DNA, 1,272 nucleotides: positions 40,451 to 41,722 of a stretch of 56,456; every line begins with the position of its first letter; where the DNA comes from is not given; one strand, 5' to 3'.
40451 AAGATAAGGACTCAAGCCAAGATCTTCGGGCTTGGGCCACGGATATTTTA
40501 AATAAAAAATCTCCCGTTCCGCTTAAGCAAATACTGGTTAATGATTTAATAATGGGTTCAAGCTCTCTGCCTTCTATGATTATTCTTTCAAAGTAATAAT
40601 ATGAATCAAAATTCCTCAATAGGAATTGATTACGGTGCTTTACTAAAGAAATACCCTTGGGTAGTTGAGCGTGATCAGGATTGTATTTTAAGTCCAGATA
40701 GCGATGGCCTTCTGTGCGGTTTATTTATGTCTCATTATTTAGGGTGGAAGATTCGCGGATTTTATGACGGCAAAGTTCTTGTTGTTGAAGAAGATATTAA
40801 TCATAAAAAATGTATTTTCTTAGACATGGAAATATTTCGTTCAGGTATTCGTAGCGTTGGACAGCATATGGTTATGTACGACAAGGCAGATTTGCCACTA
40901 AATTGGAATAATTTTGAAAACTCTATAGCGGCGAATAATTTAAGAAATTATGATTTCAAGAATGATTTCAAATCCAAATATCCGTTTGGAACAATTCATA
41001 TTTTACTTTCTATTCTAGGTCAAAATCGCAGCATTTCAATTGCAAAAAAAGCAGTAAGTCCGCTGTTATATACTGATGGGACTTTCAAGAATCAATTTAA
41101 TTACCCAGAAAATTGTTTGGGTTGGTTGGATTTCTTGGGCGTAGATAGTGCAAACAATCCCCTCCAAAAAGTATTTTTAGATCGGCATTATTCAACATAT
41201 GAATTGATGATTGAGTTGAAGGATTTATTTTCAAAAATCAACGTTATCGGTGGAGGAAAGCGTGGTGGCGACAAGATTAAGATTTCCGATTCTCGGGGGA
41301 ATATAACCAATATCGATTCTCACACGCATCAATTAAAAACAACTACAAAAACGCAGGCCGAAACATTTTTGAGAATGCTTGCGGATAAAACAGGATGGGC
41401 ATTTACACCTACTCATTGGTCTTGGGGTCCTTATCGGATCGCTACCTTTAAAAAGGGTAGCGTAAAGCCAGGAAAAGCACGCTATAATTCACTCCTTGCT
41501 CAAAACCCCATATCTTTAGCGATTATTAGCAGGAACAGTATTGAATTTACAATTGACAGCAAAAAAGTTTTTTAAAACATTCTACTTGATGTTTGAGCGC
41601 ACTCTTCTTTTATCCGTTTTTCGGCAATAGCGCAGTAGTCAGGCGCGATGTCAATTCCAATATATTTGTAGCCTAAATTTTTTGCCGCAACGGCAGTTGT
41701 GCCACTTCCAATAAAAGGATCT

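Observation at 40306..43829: DNA methyltransferase fused to a complete self-cleaving LexA module, with a convergent stop-overlapping unknown gene and a divergent unknown gene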

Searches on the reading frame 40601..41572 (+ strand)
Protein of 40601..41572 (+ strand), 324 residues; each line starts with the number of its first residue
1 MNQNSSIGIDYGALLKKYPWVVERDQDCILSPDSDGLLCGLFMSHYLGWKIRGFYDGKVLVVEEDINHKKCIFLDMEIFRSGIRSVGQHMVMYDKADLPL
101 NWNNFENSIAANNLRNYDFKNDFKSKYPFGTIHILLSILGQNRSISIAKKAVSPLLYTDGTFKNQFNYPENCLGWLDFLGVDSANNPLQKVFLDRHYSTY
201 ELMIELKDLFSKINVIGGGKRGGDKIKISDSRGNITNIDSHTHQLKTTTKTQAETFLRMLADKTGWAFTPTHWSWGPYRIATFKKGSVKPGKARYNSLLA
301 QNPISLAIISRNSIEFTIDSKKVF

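Call 3: search_protein_families(library=pfam, proteins=[window:40601-41572:+], max_evalue=0.1)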
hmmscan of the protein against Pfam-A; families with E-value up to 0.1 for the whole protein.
window:40601-41572:+ (324 aa): 0 families

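Call 4: search_protein_families(library=ncbifam, proteins=[window:40601-41572:+], max_evalue=0.1)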
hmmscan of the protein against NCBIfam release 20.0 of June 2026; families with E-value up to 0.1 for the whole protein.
window:40601-41572:+ (324 aa): 0 families

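Call 5: search_protein_families(library=padloc, proteins=[window:40601-41572:+], max_evalue=0.1)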
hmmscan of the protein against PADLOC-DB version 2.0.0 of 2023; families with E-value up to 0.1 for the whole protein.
window:40601-41572:+ (324 aa): 0 families

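Call 13: find_homologous_proteins(query=window:40601-41572:+, max_evalue=0.001)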
Query window:40601-41572:+ (324 aa): 796 proteins with E <= 0.001 among 1944 candidates; the best 120 are listed.
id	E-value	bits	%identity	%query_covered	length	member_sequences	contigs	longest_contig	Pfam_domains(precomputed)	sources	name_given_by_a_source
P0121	2.0e-221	752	100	100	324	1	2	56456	-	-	-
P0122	1.4e-180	618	81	98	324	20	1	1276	-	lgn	-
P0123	4.9e-178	609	79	100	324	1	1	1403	-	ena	-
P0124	1.7e-177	608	79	100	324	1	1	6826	-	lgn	-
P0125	2.6e-177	607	78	100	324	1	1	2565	-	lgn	-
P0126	3.2e-177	607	79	100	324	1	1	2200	-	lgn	-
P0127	7.0e-177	606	77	100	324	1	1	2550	-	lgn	-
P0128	9.8e-177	605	81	98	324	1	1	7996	-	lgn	-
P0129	1.6e-176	604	78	100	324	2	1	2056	-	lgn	-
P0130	3.3e-176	603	79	100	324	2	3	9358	-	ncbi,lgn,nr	ncbi:MAG: hypothetical protein PHW33_02600 [Candidatus Portnoybacteria bacterium]|nr:hypothetical pr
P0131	5.3e-176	603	78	100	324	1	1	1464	-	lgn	-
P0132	9.4e-176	602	78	100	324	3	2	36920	-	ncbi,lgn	-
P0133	2.4e-175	601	77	100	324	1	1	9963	-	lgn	-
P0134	5.4e-175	599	78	99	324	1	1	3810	-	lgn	-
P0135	1.5e-174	598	77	100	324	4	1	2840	-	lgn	-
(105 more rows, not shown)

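Call 30: predict_structure(alignment_id=A1)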
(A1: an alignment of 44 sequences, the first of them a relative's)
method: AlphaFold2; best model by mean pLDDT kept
length: 324 residues; sequences in the alignment: 44
mean_pLDDT: 90.5   pTM: 0.91
mean pLDDT of the five models: 90.5, 90.4, 90.3, 89.5, 88.9
residues with pLDDT >= 90: 218; 70-90: 96; 50-70: 5; < 50: 5
segments of 3 or more residues with pLDDT < 50: 1-5
pLDDT, mean of each block of 10 residues (from residue 1): 58 96 98 97 98 97 97 94 88 72 88 82 86 96 92 90 89 94 91 85 93 96 95 94 97 98 98 98 90 83 82 86 90
secondary structure, 60 per line:
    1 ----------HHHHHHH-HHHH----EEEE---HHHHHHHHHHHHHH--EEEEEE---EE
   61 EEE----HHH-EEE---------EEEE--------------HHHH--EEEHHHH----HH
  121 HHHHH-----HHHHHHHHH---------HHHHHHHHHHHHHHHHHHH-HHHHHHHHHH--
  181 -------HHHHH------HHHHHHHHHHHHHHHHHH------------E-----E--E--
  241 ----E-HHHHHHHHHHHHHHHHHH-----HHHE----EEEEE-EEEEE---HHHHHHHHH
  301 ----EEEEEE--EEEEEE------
elements in order: H11-17 H19-22 E27-30 H34-47 E50-55 E59-63 E72-74 E84-87 H102-105 E108-110 H111-114 H119-125 H131-139 H149-167 H169-178 H188-192 H199-216 H247-264 E278-282 E284-288 H292-300 E305-310 E313-318

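Call 33: search_solved_structures(query=A1, max_evalue=10)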
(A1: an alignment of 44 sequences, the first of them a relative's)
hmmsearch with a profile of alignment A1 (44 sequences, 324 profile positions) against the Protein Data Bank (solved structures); distinct sequences matched with E-value up to 10: 4.
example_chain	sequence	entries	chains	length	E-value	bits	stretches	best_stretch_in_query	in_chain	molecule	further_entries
1zva_A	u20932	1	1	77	0.7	11.9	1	188-259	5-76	E2 glycoprotein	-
6igx_B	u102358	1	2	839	0.96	11.4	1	203-262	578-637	Condensin complex subunit 3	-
7cot_A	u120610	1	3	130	1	11.3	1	201-259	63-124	Spike glycoprotein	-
6lxt_A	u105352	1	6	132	1.1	11.3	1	201-259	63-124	Spike protein S2, Spike protein S2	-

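Call 35: fold_search(model_id=the predicted structure, library=pdb)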
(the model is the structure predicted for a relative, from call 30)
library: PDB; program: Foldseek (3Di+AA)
matches with E <= 10: 367; with E <= 0.001: 0
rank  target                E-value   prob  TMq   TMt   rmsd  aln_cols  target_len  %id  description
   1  6jn9                  1.5e-01  0.14  0.20  0.16  19.7       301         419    8  Cryo-EM structure of glutamate dehydrogenase from Thermococcus profundus (released 2020-02-12)
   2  5uyy_A                2.6e-01  0.06  0.16  0.15  20.0       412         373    9  Crystal structure of prephenate dehydrogenase tyrA from Bacillus anthracis in complex with L-tyrosine (released 2017-03-08)
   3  6scy_B                3.4e-01  0.05  0.14  0.15  16.8       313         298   10  U34-tRNA thiolase NcsA from Methanococcus maripaludis with its [4Fe-4S] cluster (released 2020-08-26)
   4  8xcp                  8.2e-01  0.06  0.20  0.17  19.9       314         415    9  Cryo-EM structure of Glutamate dehydrogenase from Thermococcus profundus incorporating NADP and GLU in the initial stage (released 2023-12-27)
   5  1xnh                  8.2e-01  0.03  0.14  0.16  17.6       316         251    9  Crystal Structure of NH3-dependent NAD+ synthetase from Helicobacter pylori (released 2005-04-05)
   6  8ar7_E                8.7e-01  0.05  0.18  0.13  18.6       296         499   12  Bovine glutamate dehydrogenase in ternary complex with the allosteric activators ADP and leucine (released 2022-10-05)
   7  3dbh_B                9.2e-01  0.04  0.08  0.06  12.1       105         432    8  Structural Dissection of a Gating Mechanism Preventing Misactivation of Ubiquitin by NEDD8's E1 (APPBP1-UBA3Arg190Ala- (released 2008-08-12)
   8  3dbl_F                1.0e+00  0.01  0.09  0.07  21.0       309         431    6  Structural Dissection of a Gating Mechanism Preventing Misactivation of Ubiquitin by NEDD8's E1 (APPBP1-UBA3Arg190wt-N (released 2008-08-12)
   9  6c8q_H                1.1e+00  0.02  0.12  0.14  16.3       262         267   13  Crystal structure of NAD synthetase (NadE) from Enterococcus faecalis in complex with NAD+ (released 2018-02-14)
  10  8xcr                  1.2e+00  0.07  0.21  0.18  19.4       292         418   10  Cryo-EM structure of Glutamate dehydrogenase from Thermococcus profundus in complex with NADP and GLU in the initial sta (released 2023-12-27)
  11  5uyy_B                1.2e+00  0.03  0.16  0.15  19.5       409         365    9  Crystal structure of prephenate dehydrogenase tyrA from Bacillus anthracis in complex with L-tyrosine (released 2017-03-08)
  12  6u0s_C                1.2e+00  0.04  0.07  0.04  10.3        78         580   17  Crystal structure of the flavin-dependent monooxygenase PieE in complex with FAD and substrate (released 2020-03-11)
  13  4lrt_B                1.4e+00  0.06  0.21  0.23  15.1       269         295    9  Crystal and solution structures of the bifunctional enzyme (Aldolase/Aldehyde dehydrogenase) from Thermomonospora curv (released 2013-09-04)
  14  3p1w                  1.4e+00  0.01  0.08  0.07  24.1       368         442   11  Crystal Structure of RAB GDI from Plasmodium Falciparum, PFL2060c (released 2010-12-15)
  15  6z3b_B                1.5e+00  0.06  0.15  0.14  10.4       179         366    9  Low resolution structure of RgNanOx (released 2020-07-22)
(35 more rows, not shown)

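Call 37: search_protein_families(library=pfam, alignment_id=A1, max_evalue=10)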
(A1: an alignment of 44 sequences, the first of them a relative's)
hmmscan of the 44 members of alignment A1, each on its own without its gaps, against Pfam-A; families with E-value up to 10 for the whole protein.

A. member 1, P0121 (324 aa): 0 families

B. families by the number of members that match (of 44 scanned): 7 families
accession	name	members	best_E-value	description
PF06043.17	Reo_P9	3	0.024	Reovirus P9-like family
PF14562.12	Endonuc_BglI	2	0.061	Restriction endonuclease BglI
PF25025.1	EF-Ts_N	2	0.068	Elongation factor Ts, mitochondrial, N-terminal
PF07268.16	EppA_BapA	2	0.086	Exported protein precursor (EppA/BapA)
PF19184.5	DUF5866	1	0.012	Family of unknown function (DUF5866)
PF23830.1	DUF7200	1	0.077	Domain of unknown function (DUF7200)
PF23287.1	KOW7_SPT5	1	0.17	Transcription elongation factor SPT5, seventh KOW domain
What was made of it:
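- On DHH/DHHA1 phosphoesterases (considered for R324): None of 44 members hits Pfam DHH even at E<=10 (call 37).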

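Call 41: search_protein_representatives(alignment_id=A1)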
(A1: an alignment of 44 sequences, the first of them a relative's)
Query: 44 sequences, 324 profile positions. Proteins with E-value up to 0.001 (for the whole library): 549; up to 1e-10: 312; up to 1e-30: 100. The best 150 are listed.
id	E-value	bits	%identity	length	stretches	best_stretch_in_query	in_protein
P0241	5.4e-118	409.9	-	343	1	7-321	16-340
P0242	2.9e-113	394.4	-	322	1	4-319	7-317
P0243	7.8e-110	383.1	-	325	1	7-322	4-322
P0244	1.4e-108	379.0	-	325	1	5-324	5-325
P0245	3.1e-106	371.3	-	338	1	9-323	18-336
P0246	2.4e-99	348.6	-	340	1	5-321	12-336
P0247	3.9e-99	348.0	-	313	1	7-318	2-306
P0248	1.9e-98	345.7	-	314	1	12-324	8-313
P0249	5.3e-97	341.0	-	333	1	4-322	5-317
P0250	9.9e-97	340.1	-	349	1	6-321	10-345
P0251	1.2e-95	336.5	-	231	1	90-323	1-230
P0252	5.8e-95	334.2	-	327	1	16-319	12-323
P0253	1.7e-94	332.7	-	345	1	5-323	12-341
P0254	2.9e-93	328.7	-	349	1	8-317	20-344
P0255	2.8e-89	315.6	-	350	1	3-319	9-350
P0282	2.0e-57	210.9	-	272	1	6-154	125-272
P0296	3.5e-45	170.7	-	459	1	7-318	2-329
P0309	1.1e-37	146.0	-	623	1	7-313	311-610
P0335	1.2e-32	129.5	-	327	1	8-313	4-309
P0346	1.1e-28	116.5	-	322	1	7-311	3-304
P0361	2.1e-25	105.7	-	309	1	17-324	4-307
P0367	2.1e-24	102.4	-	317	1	15-318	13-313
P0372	1.0e-23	100.2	-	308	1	9-318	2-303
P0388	6.7e-21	90.9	-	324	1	13-321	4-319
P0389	7.4e-21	90.7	-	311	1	13-318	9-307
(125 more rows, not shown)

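Call 42: search_protein_families(library=pfam, proteins=[P0309, P0296, P0388, P0389, P0372, P0367, P0361, P0346, P0335, P0282], max_evalue=0.1)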
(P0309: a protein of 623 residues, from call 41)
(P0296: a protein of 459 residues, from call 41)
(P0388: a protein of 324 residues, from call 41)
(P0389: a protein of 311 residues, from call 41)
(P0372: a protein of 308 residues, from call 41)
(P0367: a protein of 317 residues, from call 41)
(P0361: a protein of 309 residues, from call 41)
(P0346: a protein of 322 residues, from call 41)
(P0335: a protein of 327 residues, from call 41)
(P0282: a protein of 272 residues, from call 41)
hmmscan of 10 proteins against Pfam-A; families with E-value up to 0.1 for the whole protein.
P0309 (623 aa): 1 family
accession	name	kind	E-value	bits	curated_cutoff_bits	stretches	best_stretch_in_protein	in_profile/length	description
PF01555.25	N6_N4_Mtase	-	1.5e-37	130.1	26.7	1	20-255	1-220/221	DNA methylase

P0296 (459 aa): 0 families

P0388 (324 aa): 2 families
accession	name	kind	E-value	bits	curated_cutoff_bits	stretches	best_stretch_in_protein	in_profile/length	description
PF17276.7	DUF5341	-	0.057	14.1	25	0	73-119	14-63/161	Family of unknown function (DUF5341)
PF17954.7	Pirin_C_2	-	0.072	13.7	22.9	0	290-320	9-39/86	Quercetinase C-terminal cupin domain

P0389 (311 aa): 0 families

P0372 (308 aa): 0 families

P0367 (317 aa): 0 families

P0361 (309 aa): 0 families

P0346 (322 aa): 0 families

P0335 (327 aa): 0 families

P0282 (272 aa): 7 families
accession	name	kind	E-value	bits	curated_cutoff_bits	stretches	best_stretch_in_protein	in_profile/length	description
PF01381.28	HTH_3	-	2.7e-14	53.4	23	1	47-99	1-53/55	Helix-turn-helix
PF13560.12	HTH_31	-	2.5e-10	40.9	27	1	42-95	1-55/64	Helix-turn-helix domain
PF12844.13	HTH_19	-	8.4e-06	26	30.2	1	46-97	3-54/64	Helix-turn-helix domain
PF13413.12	HTH_25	-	0.0007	19.8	24.6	1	48-78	3-33/62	Helix-turn-helix domain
PF13443.12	HTH_26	-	0.015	16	22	1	51-102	6-58/63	Cro/C1-type HTH DNA-binding domain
PF13744.12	HTH_37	-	0.049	13.9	27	1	38-90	14-64/80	Helix-turn-helix domain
PF00157.23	Pou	-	0.06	13.7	27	0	41-64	7-30/72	Pou domain - N-terminal to homeobox domain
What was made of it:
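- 40601..41575 (+): R324: the conserved 324-aa partner of the methylase and candidate restriction endonuclease; fold unassigned. The family has 549 clusters, and one member is a natural N6_N4_Mtase-R324 fusion (calls 41, 42).
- On Type II restriction-modification system: A natural M-R324 fusion exists, P0309 (calls 41, 42).
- P0309 is a natural MTase-R324 fusion, and P0282 is an HTH_3-R324 fusion (calls 41, 42).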

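Call 45: fold_search(model_id=the predicted structure, library=viral)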
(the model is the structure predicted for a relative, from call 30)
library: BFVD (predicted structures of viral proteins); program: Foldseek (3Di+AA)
matches with E <= 10: 155; with E <= 0.001: 0
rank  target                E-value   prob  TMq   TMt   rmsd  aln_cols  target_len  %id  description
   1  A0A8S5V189            1.6e-01  0.09  0.20  0.14  15.8       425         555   11  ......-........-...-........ exonuclease RecJ [Myoviridae sp. ctJ2i1]
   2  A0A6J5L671            2.7e-01  0.18  0.26  0.20  12.2       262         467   12  Uncharacterized protein [uncultured Caudovirales phage]
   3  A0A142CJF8            3.2e-01  0.04  0.14  0.07  22.9       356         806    9  (no name in the UniProt tables at hand)
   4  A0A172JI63            3.4e-01  0.12  0.26  0.28  14.6       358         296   13  Oligoribonuclease NrnB [Bacillus phage AR9]
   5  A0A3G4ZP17            3.6e-01  0.02  0.08  0.06  22.5       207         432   11  Protoporphyrinogen oxidase [Terrestrivirus sp.]
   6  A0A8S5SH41            3.8e-01  0.10  0.27  0.18  15.2       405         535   10  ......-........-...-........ exonuclease RecJ [Siphoviridae sp. ctBCr48]
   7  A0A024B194            4.5e-01  0.13  0.23  0.24  11.0       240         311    9  Exopolyphosphatase [Bacillus phage Hakuna]
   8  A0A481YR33            4.8e-01  0.11  0.27  0.26  14.1       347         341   10  DHH family phosphohydrolase [Marseillevirus LCMAC101]
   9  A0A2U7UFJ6            7.2e-01  0.01  0.09  0.05  20.5       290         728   12  NAD(P) binding domain containing protein [Pandoravirus macleodensis]
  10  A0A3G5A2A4            7.6e-01  0.07  0.11  0.16  15.5       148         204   13  Uncharacterized protein [Harvfovirus sp.]
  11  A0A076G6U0            1.0e+00  0.05  0.19  0.19  12.5       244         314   12  Exopolyphosphatase [Bacillus phage Bobb]
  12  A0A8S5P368            1.0e+00  0.01  0.12  0.12  20.3       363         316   10  DsDNA helicase [Myoviridae sp. ctoIO8]
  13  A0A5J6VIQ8            1.1e+00  0.06  0.27  0.28  15.9       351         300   12  Uncharacterized protein [Megaviridae environmental sample]
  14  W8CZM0                1.2e+00  0.11  0.27  0.27  10.5       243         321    9  Phosphohydrolase [Erwinia phage PhiEaH1]
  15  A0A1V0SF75            1.3e+00  0.09  0.25  0.20  10.2       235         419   13  DHH family phosphohydrolase [Hokovirus HKV1]
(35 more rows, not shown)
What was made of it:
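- Tried and rejected: DHH proteins were enriched among insignificant BFVD hits (call 45).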

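Call 70: search_dna_similar(query=window:40601-41572:+, collection=plasmids, mode=protein, max_evalue=0.001, max_rows=15)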
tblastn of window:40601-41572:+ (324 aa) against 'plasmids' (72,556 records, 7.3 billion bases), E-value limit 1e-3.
No match.

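Call 71: search_dna_similar(query=window:40601-41572:+, collection=phages, mode=protein, max_evalue=0.001, max_rows=15)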
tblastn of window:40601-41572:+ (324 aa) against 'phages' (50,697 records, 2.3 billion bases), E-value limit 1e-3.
No match.
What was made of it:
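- Tried and rejected: R324 has no match in annotated plasmids or phages (calls 70, 71).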
